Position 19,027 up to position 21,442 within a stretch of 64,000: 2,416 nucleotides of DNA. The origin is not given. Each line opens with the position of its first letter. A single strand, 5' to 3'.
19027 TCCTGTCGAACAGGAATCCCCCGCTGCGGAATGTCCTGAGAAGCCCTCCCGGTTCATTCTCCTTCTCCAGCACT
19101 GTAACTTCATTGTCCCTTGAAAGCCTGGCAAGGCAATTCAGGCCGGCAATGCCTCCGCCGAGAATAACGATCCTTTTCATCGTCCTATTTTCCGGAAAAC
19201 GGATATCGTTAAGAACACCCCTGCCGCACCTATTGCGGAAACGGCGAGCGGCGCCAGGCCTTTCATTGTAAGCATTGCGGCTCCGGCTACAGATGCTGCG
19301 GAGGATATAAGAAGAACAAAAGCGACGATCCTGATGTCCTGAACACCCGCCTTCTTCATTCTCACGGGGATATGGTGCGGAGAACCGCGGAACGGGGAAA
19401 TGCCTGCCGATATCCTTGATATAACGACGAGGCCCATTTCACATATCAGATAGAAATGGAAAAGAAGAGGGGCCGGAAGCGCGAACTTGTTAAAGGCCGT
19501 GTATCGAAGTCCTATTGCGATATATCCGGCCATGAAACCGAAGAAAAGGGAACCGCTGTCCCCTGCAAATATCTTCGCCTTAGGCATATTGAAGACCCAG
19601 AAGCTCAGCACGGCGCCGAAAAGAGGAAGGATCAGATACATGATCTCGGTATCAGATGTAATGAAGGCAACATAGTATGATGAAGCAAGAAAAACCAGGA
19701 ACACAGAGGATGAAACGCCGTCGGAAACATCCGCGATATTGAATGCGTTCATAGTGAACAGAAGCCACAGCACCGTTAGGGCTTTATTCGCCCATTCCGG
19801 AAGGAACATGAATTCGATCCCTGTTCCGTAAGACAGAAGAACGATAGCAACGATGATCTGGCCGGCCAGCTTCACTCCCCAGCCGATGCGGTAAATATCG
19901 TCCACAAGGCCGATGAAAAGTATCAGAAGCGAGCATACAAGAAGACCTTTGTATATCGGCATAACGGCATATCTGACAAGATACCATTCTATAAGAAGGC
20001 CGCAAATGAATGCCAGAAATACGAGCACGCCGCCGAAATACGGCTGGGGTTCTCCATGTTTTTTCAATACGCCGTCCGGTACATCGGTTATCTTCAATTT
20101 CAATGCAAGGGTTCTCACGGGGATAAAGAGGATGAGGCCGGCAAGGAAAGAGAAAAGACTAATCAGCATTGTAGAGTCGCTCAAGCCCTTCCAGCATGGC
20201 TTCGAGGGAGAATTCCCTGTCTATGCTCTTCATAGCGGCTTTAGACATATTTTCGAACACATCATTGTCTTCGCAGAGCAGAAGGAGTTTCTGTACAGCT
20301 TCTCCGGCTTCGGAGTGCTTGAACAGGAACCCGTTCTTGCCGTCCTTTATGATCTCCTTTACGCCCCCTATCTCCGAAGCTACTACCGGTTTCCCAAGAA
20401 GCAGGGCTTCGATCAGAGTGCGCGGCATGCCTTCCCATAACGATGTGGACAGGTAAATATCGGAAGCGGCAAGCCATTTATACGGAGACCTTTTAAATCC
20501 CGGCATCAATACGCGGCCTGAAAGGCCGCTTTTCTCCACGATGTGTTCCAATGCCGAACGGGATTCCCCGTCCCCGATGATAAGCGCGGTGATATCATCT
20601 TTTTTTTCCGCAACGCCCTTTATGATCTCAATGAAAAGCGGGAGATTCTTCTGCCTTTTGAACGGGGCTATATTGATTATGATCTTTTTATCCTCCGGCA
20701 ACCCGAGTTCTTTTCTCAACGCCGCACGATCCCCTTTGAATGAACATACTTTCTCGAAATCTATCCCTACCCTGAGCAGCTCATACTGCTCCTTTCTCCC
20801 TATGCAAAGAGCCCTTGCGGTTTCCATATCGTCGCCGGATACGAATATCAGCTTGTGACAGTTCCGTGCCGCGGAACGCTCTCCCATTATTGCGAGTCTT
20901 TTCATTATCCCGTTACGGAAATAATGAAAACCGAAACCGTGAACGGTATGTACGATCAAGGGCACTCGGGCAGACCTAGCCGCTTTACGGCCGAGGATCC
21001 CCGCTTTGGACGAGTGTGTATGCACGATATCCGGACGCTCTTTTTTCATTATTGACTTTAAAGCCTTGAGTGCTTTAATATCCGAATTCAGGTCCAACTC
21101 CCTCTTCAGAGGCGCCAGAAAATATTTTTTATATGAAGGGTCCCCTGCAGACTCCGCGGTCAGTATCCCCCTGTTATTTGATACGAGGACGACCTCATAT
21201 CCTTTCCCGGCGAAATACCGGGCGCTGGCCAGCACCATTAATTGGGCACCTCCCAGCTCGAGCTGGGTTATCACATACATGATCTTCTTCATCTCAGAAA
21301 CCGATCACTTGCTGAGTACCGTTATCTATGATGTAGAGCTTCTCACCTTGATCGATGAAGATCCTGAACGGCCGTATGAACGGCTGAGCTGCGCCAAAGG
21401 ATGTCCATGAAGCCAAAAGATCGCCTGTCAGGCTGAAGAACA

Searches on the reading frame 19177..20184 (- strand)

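Call 53: search_protein_families(library=pfam, proteins=[window:19177-20184:-], max_evalue=0.0001)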
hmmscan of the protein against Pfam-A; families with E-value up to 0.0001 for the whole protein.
window:19177-20184:- (335 aa): 1 family
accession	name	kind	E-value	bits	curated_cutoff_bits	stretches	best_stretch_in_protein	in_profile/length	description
PF00953.26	Glycos_transf_4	-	7.2e-31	107.8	27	1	80-225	3-158/160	Glycosyl transferase family 4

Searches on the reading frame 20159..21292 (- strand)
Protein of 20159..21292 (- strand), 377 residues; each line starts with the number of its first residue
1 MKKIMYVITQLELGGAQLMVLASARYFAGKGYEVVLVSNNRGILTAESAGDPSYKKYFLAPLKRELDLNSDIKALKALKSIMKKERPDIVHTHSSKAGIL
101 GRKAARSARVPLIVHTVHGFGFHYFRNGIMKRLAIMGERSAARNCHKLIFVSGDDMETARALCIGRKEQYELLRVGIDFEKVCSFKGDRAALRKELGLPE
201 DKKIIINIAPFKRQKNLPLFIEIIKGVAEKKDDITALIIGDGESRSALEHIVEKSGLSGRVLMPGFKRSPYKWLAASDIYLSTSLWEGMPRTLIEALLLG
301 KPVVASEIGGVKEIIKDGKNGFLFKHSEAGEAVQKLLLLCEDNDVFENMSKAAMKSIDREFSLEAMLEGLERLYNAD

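Call 53: search_protein_families(library=pfam, proteins=[window:20159-21292:-], max_evalue=0.0001)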
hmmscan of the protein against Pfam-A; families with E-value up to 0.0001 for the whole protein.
window:20159-21292:- (377 aa): 5 families
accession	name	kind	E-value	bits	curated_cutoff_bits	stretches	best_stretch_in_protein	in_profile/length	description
PF00534.26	Glycos_transf_1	-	9.6e-36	123.3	26.4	1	189-355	2-171/172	Glycosyl transferases group 1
PF13692.12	Glyco_trans_1_4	-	4.7e-28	98.7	27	1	203-342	2-142/142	Glycosyl transferases group 1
PF13439.12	Glyco_transf_4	-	4.1e-22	79.4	28.5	1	14-179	2-168/170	Glycosyltransferase Family 4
PF13579.12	Glyco_trans_4_4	-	7.5e-17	62.6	29.7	1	14-172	1-154/158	Glycosyl transferase 4-like domain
PF13477.12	Glyco_trans_4_2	-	6.8e-14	52.7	23.4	1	19-131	12-122/139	Glycosyl transferase 4-like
